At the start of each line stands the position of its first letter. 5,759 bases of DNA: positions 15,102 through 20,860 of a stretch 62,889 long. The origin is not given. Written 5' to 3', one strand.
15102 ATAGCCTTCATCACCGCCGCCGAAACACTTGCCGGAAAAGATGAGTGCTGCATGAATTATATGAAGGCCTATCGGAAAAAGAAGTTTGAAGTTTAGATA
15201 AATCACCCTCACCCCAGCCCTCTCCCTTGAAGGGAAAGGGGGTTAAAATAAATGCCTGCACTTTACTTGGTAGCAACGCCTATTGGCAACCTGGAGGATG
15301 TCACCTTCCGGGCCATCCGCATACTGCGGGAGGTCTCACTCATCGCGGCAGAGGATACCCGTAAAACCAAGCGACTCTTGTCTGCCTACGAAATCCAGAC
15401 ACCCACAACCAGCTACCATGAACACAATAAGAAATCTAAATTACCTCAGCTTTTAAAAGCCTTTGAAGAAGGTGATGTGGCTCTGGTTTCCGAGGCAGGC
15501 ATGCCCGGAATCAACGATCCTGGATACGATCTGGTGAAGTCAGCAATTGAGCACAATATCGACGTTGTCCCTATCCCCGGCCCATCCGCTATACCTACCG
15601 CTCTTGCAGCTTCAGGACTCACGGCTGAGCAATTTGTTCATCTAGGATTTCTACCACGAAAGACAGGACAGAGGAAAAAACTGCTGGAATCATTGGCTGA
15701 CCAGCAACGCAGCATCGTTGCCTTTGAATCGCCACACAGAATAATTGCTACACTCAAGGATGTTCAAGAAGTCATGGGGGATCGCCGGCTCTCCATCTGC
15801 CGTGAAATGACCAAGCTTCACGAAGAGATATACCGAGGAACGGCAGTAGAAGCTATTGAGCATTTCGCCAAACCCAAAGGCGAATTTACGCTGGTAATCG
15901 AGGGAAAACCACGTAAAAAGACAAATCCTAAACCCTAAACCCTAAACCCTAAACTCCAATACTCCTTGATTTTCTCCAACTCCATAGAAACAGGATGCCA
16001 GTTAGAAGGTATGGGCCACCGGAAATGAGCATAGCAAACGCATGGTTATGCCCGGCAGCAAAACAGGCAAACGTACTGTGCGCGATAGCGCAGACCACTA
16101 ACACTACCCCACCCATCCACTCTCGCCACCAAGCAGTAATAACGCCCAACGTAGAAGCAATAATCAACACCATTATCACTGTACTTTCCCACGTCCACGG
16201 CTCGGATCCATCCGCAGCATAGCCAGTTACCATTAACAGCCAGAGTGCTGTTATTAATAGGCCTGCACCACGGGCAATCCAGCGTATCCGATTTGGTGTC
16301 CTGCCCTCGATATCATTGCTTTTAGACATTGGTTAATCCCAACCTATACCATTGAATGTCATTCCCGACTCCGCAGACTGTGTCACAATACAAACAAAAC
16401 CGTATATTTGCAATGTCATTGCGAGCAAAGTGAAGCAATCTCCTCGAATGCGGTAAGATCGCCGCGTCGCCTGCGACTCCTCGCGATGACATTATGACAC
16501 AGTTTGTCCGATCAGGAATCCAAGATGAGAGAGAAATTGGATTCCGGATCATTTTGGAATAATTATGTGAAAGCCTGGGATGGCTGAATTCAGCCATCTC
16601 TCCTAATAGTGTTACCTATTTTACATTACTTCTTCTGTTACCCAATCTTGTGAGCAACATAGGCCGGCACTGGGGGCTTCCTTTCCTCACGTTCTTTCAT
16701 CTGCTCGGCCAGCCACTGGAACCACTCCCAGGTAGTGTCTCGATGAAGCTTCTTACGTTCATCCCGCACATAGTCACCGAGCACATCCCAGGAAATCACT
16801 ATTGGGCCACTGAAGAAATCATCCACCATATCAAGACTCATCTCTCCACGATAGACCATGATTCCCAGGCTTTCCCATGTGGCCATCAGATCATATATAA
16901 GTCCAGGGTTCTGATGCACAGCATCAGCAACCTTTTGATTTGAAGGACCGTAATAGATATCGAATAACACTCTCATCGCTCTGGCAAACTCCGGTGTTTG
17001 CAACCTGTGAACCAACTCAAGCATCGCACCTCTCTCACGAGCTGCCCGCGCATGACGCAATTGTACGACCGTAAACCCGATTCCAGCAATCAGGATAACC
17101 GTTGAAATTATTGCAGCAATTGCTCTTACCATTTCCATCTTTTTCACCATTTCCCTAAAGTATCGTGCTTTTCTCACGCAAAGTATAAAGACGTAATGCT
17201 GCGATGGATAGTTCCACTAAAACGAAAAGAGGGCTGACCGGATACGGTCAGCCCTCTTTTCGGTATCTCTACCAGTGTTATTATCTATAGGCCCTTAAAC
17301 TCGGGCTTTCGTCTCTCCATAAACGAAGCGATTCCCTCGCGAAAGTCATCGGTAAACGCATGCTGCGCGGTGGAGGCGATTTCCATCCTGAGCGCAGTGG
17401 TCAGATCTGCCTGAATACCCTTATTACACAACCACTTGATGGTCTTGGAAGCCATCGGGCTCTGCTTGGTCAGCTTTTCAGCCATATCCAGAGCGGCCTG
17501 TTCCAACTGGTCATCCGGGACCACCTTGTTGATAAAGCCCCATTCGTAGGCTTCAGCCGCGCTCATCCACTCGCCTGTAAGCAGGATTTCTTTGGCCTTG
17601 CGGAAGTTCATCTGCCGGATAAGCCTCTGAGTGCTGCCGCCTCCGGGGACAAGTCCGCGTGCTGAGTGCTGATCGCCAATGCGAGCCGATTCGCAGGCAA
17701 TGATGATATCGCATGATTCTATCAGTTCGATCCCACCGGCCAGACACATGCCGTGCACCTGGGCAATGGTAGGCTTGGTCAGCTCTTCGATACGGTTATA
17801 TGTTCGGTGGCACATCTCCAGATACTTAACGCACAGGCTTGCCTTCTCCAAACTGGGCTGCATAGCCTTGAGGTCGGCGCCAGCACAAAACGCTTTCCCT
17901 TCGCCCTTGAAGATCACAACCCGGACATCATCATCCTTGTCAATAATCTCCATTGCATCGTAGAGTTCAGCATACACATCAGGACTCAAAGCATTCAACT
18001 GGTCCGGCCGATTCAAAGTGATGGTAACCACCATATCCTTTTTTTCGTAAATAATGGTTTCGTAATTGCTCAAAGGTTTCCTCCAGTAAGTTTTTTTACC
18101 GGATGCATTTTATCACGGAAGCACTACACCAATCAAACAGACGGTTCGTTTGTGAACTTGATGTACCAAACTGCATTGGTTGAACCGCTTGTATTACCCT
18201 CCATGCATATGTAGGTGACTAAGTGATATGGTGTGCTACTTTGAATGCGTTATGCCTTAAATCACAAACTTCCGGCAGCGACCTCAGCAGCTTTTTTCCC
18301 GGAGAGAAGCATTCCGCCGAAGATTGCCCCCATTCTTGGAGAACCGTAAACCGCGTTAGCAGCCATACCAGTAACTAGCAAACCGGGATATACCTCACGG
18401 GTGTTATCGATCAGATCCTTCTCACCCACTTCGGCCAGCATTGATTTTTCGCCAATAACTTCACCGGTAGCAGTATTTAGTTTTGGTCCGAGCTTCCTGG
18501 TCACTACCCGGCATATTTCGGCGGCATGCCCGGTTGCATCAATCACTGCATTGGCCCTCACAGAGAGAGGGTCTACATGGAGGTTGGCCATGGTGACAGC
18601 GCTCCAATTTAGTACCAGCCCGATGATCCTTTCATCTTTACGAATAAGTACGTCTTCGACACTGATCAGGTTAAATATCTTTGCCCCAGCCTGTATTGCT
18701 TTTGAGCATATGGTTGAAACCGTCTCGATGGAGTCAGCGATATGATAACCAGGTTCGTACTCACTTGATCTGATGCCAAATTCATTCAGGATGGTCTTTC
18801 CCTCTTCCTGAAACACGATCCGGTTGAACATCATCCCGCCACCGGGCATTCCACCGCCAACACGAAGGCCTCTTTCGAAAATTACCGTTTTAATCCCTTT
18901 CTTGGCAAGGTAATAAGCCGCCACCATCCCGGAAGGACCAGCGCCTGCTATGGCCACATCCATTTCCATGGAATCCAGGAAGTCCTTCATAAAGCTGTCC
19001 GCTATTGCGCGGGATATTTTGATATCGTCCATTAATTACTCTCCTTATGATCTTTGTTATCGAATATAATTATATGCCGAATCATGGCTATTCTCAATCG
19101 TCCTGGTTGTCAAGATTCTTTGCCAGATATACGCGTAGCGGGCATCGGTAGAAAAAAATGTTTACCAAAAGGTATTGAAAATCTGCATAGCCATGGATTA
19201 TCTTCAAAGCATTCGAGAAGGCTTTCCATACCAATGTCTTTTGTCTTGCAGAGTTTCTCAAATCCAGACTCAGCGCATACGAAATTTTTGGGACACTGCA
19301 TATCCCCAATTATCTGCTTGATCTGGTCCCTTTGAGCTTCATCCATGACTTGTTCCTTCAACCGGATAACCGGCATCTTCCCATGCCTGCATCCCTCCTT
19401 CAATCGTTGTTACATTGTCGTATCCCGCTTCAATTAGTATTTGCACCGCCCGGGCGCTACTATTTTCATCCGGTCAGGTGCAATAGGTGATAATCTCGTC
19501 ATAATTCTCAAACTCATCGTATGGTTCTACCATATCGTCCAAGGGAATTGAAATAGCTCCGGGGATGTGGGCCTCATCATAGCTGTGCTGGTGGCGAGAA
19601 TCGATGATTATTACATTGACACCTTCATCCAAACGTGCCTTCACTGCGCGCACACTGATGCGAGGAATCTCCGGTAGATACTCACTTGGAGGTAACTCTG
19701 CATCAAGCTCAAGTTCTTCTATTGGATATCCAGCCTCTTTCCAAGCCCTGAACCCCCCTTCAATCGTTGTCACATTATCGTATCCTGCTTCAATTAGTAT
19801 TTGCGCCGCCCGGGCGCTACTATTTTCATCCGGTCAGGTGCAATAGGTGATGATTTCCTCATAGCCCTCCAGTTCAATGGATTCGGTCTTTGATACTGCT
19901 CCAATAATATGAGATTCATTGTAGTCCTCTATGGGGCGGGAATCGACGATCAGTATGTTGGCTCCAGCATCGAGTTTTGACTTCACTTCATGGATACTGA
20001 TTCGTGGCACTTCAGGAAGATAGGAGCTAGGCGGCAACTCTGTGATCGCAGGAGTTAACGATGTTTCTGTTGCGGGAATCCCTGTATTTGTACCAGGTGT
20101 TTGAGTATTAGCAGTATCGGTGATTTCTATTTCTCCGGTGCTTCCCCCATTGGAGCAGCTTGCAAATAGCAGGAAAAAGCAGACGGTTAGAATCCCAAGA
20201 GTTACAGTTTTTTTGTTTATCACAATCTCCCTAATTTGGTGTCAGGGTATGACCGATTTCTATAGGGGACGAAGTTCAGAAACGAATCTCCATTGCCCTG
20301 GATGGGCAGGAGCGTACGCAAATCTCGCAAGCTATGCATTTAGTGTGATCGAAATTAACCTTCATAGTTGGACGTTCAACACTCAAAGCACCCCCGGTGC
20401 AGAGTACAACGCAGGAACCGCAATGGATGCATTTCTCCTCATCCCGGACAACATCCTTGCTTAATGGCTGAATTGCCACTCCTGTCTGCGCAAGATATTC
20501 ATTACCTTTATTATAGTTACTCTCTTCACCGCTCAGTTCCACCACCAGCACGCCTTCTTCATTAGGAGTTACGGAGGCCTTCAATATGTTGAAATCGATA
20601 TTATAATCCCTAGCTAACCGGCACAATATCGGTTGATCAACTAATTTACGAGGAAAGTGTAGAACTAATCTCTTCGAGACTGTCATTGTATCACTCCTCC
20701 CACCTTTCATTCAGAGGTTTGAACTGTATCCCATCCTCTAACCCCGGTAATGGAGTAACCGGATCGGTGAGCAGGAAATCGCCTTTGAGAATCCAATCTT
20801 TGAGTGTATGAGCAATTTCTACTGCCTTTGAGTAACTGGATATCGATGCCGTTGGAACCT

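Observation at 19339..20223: Two in-frame UGA codons at the catalytic-Cys positions merge two 'rhodanese' ORFs into one predicted di-selenocysteine lipoprotein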

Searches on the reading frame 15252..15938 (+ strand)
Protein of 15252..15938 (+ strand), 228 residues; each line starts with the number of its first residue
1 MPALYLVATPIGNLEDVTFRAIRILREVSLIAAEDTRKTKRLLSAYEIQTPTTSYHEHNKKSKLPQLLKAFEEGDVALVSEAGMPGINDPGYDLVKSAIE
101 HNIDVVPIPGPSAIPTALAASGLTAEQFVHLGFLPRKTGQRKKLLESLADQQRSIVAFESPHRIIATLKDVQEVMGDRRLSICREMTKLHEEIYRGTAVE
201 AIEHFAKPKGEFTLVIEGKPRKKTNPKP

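Call 40: search_protein_families(library=pfam, proteins=[window:15252-15938:+], max_evalue=0.000001)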
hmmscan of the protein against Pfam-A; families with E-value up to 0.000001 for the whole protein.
window:15252-15938:+ (228 aa): 1 family
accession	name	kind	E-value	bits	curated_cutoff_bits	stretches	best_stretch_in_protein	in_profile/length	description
PF00590.25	TP_methylase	-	6e-32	111.7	27.8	1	4-200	2-210/212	Tetrapyrrole (Corrin/Porphyrin) Methylases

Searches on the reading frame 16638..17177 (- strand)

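Call 40: search_protein_families(library=pfam, proteins=[window:16638-17177:-], max_evalue=0.000001)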
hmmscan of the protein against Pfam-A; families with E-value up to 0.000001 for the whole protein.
window:16638-17177:- (179 aa): 1 family
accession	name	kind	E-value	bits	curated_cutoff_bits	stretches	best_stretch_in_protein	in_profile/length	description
PF15956.11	DUF4760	-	1.1e-13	52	25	1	27-159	2-140/141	Domain of unknown function (DUF4760)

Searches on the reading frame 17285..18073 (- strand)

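Call 34: search_protein_families(library=ncbifam, proteins=[window:17285-18073:-], max_evalue=0.001)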
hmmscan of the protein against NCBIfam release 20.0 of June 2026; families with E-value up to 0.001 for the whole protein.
window:17285-18073:- (262 aa): 73 families (the best 25 are shown)
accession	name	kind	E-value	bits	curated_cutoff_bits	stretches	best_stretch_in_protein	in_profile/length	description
NF051848.1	EnCoAHydtEchA19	equivalog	5.9e-73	245.6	400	1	8-261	3-257/258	enoyl-CoA hydratase EchA19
NF004475.0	PRK05809.1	subfamily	1e-62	212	394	1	3-260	2-258/260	short-chain-enoyl-CoA hydratase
NF005802.0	PRK07657.1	equivalog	1.4e-62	211.6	363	1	9-261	7-259/260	enoyl-CoA hydratase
NF005803.0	PRK07658.1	equivalog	7.5e-60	202.5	313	1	6-261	3-256/257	enoyl-CoA hydratase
NF007239.0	PRK09674.1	equivalog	9.4e-60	202.2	371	1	5-261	4-256/257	2,3-dehydroadipyl-CoA hydratase PaaF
NF006007.0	PRK08138.1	subfamily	1.8e-59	201.2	355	1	7-261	10-260/261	enoyl-CoA hydratase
NF005864.0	PRK07799.1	equivalog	6.4e-59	199.3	316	1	4-260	7-264/266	crotonase/enoyl-CoA hydratase family protein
NF004840.0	PRK06190.1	equivalog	8.2e-59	199.3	253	1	5-246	4-246/260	enoyl-CoA hydratase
NF004517.0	PRK05862.1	equivalog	1.5e-58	198.3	396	1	3-260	2-255/257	enoyl-CoA hydratase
NF042430.2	EnCoAhydt_DpgD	equivalog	1.6e-57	194.9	400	1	9-261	1-257/258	enoyl-CoA-hydratase DpgD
NF006008.0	PRK08139.1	equivalog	3.8e-56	190.6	313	1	5-260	11-264/266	enoyl-CoA hydratase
NF004634.0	PRK05980.1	equivalog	1.3e-54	185.3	375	1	5-260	3-261/263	crotonase/enoyl-CoA hydratase family protein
NF006100.0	PRK08252.1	subfamily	5.1e-54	183.5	282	1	5-261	3-253/254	crotonase/enoyl-CoA hydratase family protein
NF005126.0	PRK06563.1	subfamily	9.8e-54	182.4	261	1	3-261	5-262/263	crotonase/enoyl-CoA hydratase family protein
NF006699.0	PRK09245.1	subfamily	2.3e-53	181.2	354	1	5-261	3-265/266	crotonase/enoyl-CoA hydratase family protein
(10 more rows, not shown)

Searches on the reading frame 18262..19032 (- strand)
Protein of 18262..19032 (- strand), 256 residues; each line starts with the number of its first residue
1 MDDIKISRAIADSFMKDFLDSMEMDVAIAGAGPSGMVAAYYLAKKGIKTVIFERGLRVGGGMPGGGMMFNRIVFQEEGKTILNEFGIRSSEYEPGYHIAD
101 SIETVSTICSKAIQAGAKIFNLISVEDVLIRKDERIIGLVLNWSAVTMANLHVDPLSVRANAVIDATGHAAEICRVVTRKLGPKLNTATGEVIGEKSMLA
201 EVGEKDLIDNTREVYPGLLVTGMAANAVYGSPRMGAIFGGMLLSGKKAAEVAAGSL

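Call 34: search_protein_families(library=ncbifam, proteins=[window:18262-19032:-], max_evalue=0.001)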
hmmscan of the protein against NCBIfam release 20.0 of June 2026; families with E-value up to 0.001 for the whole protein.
window:18262-19032:- (256 aa): 58 families (the best 25 are shown)
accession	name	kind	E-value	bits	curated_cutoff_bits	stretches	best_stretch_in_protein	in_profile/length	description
TIGR00292.1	TIGR00292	equivalog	1.4e-99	332.5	148.3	1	3-252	1-249/254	sulfide-dependent adenosine diphosphate thiazole synthase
TIGR02032.1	GG-red-SF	subfamily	3.2e-09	36.9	158.8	1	24-177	1-155/297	geranylgeranyl reductase family protein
NF009410.0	PRK12771.1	subfamily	5.1e-08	32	516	1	25-67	140-182/566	NAD(P)-binding protein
NF041080.1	DGGGPL_reductase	equivalog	1.7e-07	30.5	580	0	24-54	2-32/447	digeranylgeranylglycerophospholipid reductase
NF009454.0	PRK12814.1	equivalog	8.2e-07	27.8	916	1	11-62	181-232/657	putative NADPH-dependent glutamate synthase small subunit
NF004829.0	PRK06183.1-3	subfamily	1.5e-06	27.3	390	1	22-55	7-40/520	bifunctional 3-(3-hydroxy-phenyl)propionate/3-hydroxycinnamic acid hydroxylase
NF010590.0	PRK13984.1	equivalog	1.7e-06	26.5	946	1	22-65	287-330/611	putative oxidoreductase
NF005560.0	PRK07233.1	equivalog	2.4e-06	26.7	252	1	24-60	1-37/435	hypothetical protein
NF041891.1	hdrA_Methbact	equivalog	2.6e-06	26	1300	1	15-82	125-193/762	ferredoxin:CoB-CoM heterodisulfide reductase subunit HdrA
NF005548.0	PRK07208.1-4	equivalog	3.7e-06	25.8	389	1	23-60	3-40/488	hypothetical protein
NF009478.0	PRK12844.1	equivalog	3.7e-06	25.5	789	1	22-67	7-54/559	3-ketosteroid-delta-1-dehydrogenase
TIGR03315.1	Se_ygfK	equivalog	4.6e-06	24.3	835.3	1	19-60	533-574/1012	putative selenate reductase subunit YgfK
TIGR03140.1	AhpF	equivalog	5.3e-06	25.2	502.9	1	5-61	194-248/515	alkyl hydroperoxide reductase subunit F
NF004780.0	PRK06126.1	subfamily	7.3e-06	24.5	445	1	21-54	6-39/552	hypothetical protein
NF053717.1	VnlPnlRedVprA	equivalog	9.6e-06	24.7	600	1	23-61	6-44/481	vinyl phenol reductase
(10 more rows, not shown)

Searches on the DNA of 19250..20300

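Call 70: search_rna_families(source=window, start=19250, end=20300, threshold=evalue, max_evalue=10, show_alignments=2)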
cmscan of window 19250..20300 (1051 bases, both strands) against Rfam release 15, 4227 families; matches with E-value up to 10: 4.
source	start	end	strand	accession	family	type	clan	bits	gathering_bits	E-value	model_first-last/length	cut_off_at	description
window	20119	20170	+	RF01080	UPD-PKib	Cis-reg;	-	18.5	39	2.1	1-32/32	no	Pseudoknot of upstream pseudoknot domain (UPD) of the 3'UTR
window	19808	19866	-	RF01129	sR44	Gene; snRNA; snoRNA; CD-box;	-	15.5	45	0.48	1-55/55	no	Small nucleolar RNA sR44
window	19733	19899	+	RF02706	TeloSII_ncR30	Gene; sRNA;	-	12.7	86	3.3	1-226/226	no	TeloSII non coding RNA 30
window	19556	19584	-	RF01145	sR14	Gene; snRNA; snoRNA; CD-box;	-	11.2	38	4.2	26-54/54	no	Small nucleolar RNA sR14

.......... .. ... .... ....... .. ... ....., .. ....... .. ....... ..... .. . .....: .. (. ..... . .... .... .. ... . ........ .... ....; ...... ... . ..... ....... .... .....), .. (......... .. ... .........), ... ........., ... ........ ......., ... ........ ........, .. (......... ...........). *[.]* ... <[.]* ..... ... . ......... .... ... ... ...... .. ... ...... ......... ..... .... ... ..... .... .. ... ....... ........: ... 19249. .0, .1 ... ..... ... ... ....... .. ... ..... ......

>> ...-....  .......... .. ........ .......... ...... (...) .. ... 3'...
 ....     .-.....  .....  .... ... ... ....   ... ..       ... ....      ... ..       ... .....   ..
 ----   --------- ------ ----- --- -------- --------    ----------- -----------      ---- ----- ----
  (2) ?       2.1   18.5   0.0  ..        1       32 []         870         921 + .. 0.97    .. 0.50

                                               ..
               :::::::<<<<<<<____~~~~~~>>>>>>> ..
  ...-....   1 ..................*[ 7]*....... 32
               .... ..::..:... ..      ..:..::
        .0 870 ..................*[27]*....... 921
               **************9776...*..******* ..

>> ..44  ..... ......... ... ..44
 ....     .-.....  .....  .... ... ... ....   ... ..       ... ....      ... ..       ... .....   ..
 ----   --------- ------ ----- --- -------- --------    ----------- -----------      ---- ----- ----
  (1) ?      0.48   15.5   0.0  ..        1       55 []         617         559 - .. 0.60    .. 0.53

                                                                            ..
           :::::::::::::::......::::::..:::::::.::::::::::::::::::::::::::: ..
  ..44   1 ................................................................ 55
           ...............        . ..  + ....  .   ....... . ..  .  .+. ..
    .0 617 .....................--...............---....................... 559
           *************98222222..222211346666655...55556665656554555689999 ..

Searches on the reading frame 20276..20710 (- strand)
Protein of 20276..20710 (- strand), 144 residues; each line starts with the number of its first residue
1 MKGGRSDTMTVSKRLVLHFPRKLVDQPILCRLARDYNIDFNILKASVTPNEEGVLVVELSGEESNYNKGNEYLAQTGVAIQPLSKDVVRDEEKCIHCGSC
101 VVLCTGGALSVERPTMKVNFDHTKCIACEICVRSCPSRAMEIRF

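Call 34: search_protein_families(library=ncbifam, proteins=[window:20276-20710:-], max_evalue=0.001)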
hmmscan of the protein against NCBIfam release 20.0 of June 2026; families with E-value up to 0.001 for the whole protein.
window:20276-20710:- (144 aa): 69 families (the best 25 are shown)
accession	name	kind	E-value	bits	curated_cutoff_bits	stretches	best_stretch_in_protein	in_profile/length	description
NF040684.1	PorD_Arch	equivalog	4.1e-10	39.6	120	1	89-142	29-81/85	pyruvate synthase subunit PorD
NF005504.0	PRK07118.1-3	equivalog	4.4e-10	39.4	437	1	41-143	88-191/293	Fe-S cluster domain-containing protein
NF043039.1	HgcAB_like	equivalog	5.2e-10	39.5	285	1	59-140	272-349/350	HgcAB-like fusion protein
TIGR02179.1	PorD_KorD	subfamily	5.3e-10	39.3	60.05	1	88-142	21-74/78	2-oxoacid:acceptor oxidoreductase, delta subunit, pyruvate/2-ketoisovalerate family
NF038196.1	ferrodoxin_EFR1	subfamily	5.3e-09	36.5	75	1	85-142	177-231/242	EFR1 family ferrodoxin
NF042909.1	FMH_DH_FwdF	exception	8.7e-09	34.9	375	1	86-142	219-276/336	tungsten-dependent formylmethanofuran dehydrogenase subunit FwdF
NF043069.1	T4HPD_activ_SAM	equivalog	1.2e-08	34.7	425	1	81-142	40-99/299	trans-4-hydroxy-L-proline dehydratase activase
NF007204.0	PRK09625.1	equivalog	3.3e-08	33.6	125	1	56-138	26-104/133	pyruvate flavodoxin oxidoreductase subunit delta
TIGR04041.1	activase_YjjW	hypoth_equivalog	5.6e-08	32.5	250.2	1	92-139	41-86/276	YjjW family glycine radical enzyme activase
NF045874.1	Vhu_polyferre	exception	7.3e-08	31.5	600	1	87-142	191-245/381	F420-non-reducing hydrogenase associated-polyferredoxin VhuB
NF006221.0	PRK08348.1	subfamily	9.8e-08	31.8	124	1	86-141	38-93/136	NADH-plastoquinone oxidoreductase subunit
NF040770.1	hetero_SS_HdrA2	exception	1.4e-07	30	1100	1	67-143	554-626/777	CoB-CoM heterodisulfide reductase HdrA2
NF010369.0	PRK13795.1-4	equivalog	3.7e-07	28.7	1086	1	86-137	570-621/633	hypothetical protein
TIGR04270.1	Rama_corrin_act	subfamily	4.5e-07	28.6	500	1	87-143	473-530/534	methylamine methyltransferase corrinoid protein reductive activase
NF005506.0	PRK07118.1-5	equivalog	4.6e-07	29.6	388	1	54-139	102-186/279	Fe-S cluster domain-containing protein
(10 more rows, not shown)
